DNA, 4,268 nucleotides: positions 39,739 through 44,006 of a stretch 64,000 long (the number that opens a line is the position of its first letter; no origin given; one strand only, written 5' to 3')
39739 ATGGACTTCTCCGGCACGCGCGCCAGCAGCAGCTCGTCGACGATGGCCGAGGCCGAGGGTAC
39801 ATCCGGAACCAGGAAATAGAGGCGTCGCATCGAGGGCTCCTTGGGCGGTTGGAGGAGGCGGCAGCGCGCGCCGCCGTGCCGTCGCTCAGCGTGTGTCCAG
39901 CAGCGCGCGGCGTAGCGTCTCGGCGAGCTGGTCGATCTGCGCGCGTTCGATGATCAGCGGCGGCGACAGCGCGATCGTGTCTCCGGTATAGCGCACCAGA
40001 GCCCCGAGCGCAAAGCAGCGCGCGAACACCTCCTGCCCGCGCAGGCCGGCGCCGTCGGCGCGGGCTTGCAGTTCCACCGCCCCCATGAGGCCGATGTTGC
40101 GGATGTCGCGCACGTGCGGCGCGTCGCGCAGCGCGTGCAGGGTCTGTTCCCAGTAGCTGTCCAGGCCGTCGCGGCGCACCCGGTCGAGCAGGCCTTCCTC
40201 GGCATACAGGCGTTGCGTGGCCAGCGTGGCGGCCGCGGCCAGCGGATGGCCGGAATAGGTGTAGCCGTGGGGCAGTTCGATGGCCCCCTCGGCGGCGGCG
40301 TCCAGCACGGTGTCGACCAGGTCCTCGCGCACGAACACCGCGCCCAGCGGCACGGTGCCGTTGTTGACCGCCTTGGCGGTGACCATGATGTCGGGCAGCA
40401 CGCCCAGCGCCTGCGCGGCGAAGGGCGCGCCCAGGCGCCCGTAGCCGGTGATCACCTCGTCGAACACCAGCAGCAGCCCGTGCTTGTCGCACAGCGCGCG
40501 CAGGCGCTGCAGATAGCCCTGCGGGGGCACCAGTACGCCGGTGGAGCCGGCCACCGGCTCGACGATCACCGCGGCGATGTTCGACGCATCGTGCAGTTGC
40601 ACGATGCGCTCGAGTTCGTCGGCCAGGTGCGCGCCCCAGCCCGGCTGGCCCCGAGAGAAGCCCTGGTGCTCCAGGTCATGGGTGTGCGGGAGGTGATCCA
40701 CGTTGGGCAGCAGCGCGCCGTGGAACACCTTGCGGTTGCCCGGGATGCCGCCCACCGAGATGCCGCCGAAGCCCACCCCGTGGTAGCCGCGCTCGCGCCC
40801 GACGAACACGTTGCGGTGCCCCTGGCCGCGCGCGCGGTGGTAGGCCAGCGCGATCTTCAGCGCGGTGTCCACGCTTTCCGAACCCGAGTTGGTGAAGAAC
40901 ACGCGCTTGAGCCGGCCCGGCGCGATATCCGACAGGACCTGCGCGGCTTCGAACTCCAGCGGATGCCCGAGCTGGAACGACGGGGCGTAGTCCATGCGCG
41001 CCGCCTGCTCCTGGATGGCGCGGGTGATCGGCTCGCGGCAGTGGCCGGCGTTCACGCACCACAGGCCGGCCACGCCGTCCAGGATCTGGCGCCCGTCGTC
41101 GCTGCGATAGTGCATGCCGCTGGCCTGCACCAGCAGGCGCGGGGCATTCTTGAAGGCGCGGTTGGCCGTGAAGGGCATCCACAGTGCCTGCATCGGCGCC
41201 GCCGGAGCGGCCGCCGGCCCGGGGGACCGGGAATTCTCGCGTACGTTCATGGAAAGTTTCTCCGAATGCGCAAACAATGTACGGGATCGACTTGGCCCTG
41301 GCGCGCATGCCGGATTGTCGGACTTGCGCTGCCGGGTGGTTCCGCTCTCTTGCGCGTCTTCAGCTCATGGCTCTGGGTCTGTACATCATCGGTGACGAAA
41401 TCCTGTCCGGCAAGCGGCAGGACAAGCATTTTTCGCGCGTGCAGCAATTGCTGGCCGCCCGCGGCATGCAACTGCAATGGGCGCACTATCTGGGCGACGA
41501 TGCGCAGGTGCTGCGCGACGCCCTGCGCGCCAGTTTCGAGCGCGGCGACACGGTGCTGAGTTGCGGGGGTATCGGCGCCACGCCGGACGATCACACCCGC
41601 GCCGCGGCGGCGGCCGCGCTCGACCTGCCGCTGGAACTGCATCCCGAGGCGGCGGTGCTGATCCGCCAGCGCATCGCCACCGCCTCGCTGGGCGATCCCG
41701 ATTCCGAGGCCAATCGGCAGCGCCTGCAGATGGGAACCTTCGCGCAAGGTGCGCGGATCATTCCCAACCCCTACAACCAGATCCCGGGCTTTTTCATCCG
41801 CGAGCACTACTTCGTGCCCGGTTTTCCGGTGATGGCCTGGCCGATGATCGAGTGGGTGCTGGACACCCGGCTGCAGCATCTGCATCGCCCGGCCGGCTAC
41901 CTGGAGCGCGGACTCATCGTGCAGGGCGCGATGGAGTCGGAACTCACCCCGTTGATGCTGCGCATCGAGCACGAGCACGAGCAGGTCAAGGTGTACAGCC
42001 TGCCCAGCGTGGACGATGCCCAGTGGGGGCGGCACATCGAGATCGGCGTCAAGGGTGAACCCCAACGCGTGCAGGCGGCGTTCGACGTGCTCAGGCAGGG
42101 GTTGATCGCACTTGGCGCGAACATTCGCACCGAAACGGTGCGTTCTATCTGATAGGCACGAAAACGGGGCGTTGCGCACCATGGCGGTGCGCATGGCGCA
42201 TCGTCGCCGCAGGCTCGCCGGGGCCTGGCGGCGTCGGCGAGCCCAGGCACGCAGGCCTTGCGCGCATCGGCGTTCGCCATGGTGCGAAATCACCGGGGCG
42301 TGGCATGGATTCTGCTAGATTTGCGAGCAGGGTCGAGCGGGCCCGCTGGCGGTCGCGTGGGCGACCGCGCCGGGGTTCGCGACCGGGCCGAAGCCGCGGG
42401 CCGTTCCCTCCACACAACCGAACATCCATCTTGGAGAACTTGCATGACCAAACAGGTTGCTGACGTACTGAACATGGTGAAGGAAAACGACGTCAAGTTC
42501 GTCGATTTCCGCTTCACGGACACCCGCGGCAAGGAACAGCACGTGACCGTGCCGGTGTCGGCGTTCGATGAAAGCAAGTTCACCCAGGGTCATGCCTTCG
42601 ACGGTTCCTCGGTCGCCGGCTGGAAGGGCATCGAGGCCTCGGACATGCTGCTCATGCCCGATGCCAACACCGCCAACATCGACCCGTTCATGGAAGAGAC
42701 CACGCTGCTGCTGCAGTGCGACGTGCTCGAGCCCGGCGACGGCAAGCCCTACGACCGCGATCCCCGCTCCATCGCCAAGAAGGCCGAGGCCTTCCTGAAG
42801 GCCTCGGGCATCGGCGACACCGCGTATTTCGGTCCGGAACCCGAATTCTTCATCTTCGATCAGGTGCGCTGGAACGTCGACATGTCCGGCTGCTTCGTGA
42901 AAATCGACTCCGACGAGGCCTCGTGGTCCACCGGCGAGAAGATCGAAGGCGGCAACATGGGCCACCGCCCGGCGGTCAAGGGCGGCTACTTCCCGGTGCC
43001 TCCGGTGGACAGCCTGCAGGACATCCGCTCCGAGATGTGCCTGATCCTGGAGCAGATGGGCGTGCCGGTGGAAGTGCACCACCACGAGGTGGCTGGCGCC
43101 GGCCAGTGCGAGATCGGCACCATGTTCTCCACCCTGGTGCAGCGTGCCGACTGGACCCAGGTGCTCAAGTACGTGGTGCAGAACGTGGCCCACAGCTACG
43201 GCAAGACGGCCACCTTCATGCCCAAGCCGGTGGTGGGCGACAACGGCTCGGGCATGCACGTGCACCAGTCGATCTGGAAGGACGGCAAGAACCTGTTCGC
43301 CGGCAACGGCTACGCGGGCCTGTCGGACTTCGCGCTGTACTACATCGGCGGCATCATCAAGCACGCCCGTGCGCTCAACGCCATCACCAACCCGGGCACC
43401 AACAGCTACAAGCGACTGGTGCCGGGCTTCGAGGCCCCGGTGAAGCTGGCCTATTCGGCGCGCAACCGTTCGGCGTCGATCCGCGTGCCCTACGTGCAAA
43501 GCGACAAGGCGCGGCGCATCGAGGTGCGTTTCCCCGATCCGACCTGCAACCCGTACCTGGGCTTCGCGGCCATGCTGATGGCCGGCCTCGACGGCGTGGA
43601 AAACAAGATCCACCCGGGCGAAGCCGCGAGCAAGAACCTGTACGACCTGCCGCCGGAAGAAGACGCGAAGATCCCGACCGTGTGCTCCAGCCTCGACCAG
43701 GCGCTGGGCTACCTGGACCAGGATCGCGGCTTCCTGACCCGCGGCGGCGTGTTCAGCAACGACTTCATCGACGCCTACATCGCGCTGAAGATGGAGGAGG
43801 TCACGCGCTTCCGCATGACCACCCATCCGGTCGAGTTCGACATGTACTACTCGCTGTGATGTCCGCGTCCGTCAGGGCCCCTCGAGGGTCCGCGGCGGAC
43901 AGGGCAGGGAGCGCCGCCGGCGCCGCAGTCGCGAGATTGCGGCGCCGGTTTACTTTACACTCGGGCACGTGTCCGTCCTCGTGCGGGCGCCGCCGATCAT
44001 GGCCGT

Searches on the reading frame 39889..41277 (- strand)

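Call 76: search_protein_families(library=pfam, proteins=[window:39889-41277:-], max_evalue=0.00001)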
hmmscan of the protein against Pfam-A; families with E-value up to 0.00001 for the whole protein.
window:39889-41277:- (463 aa): 1 family
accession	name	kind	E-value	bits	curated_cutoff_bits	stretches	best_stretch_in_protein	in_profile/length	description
PF00202.27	Aminotran_3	-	1.3e-83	281.4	30.5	1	42-459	6-403/403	Aminotransferase class-III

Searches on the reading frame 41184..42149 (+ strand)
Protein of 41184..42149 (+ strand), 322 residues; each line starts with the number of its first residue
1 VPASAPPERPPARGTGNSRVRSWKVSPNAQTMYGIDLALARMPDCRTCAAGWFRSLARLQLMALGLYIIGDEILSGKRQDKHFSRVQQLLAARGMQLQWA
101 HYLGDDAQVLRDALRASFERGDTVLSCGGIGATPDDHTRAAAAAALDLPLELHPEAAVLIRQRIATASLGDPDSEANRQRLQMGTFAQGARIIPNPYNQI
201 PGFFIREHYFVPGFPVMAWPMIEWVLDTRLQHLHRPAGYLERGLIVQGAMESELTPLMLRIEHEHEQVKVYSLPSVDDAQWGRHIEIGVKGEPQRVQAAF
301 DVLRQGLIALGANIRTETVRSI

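Call 76: search_protein_families(library=pfam, proteins=[window:41184-42149:+], max_evalue=0.00001)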
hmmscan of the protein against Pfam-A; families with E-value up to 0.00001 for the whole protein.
window:41184-42149:+ (322 aa): 1 family
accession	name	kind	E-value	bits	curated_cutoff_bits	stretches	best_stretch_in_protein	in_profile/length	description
PF00994.29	MoCF_biosynth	-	4.4e-25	88.5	26.6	1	67-232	3-144/144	Probable molybdopterin binding domain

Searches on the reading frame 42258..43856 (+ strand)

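Call 76: search_protein_families(library=pfam, proteins=[window:42258-43856:+], max_evalue=0.00001)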
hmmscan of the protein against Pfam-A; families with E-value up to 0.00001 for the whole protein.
window:42258-43856:+ (533 aa): 2 families
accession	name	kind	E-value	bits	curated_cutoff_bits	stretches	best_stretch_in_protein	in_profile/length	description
PF00120.29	Gln-synt_C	-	2.1e-140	468.1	24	1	167-530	2-344/344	Glutamine synthetase, catalytic domain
PF03951.24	Gln-synt_N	-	2.6e-31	107.5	33.4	1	78-159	1-82/82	Glutamine synthetase, beta-Grasp domain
